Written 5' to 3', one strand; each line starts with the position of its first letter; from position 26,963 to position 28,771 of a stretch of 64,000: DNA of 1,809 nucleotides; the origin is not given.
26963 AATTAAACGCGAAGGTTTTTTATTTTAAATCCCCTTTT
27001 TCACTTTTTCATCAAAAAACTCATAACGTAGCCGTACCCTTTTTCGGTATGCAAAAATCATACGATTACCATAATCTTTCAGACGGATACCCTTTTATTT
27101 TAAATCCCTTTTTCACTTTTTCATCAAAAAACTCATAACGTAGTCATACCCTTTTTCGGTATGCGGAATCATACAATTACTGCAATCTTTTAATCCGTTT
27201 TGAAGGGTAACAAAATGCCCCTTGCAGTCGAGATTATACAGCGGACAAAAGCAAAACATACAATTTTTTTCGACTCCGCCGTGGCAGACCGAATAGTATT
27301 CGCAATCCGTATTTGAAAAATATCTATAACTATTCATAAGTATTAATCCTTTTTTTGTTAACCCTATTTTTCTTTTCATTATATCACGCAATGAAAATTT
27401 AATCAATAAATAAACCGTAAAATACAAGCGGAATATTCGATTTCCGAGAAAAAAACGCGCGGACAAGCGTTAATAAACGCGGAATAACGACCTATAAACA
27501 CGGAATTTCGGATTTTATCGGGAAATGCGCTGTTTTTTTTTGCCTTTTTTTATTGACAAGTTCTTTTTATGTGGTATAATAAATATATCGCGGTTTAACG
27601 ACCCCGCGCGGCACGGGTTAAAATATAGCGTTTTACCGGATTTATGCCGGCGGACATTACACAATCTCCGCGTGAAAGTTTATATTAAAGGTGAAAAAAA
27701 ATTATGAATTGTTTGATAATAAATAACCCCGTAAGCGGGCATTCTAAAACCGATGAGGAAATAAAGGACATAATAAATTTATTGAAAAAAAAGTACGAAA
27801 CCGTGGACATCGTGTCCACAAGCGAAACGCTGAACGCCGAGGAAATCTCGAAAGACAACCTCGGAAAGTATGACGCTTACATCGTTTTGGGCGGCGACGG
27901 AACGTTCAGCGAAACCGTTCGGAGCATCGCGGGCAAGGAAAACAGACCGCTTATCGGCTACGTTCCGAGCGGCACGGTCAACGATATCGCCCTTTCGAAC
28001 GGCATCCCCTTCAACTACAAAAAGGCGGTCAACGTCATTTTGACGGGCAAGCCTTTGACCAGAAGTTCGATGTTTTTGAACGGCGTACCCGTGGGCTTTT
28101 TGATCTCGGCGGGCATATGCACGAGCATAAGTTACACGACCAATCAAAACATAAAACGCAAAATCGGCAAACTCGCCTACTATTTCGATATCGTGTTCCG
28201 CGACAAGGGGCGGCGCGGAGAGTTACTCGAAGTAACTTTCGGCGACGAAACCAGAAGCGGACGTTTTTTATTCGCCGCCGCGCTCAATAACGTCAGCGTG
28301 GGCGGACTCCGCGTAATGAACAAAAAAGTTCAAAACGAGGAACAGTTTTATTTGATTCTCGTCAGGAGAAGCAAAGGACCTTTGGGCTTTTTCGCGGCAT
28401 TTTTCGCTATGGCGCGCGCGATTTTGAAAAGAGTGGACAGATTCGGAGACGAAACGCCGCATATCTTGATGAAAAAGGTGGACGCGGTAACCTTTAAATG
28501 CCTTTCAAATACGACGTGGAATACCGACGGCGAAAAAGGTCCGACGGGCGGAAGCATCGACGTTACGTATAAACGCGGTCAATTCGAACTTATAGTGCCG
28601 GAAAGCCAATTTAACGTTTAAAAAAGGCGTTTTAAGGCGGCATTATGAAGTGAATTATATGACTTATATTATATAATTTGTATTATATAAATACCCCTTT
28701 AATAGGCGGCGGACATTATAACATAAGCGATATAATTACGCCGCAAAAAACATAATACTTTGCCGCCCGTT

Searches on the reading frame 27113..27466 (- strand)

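Call 63: search_protein_families(library=pfam, proteins=[window:27113-27466:-], max_evalue=0.001)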
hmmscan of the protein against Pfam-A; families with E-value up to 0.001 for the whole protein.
window:27113-27466:- (117 aa): 1 family
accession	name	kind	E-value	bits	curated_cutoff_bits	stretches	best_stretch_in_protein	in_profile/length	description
PF04071.17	zf-like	-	1e-18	67.5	27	1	47-113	2-70/82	Cysteine-rich small domain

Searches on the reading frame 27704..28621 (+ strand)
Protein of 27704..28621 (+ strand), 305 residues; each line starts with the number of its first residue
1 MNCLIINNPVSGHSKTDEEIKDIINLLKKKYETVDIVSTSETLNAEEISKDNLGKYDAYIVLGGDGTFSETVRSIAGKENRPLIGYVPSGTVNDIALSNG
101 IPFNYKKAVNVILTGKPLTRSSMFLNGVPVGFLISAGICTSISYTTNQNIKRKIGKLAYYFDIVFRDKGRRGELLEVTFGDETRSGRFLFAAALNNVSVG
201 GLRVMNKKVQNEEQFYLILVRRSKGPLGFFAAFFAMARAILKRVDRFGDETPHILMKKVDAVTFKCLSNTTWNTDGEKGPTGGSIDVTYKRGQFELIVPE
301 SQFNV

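Call 63: search_protein_families(library=pfam, proteins=[window:27704-28621:+], max_evalue=0.001)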
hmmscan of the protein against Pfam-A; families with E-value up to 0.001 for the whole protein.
window:27704-28621:+ (305 aa): 1 family
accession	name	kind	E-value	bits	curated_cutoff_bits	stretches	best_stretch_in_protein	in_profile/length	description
PF00781.29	DAGK_cat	-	4.2e-23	81.7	23.6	1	4-117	3-117/125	Diacylglycerol kinase catalytic domain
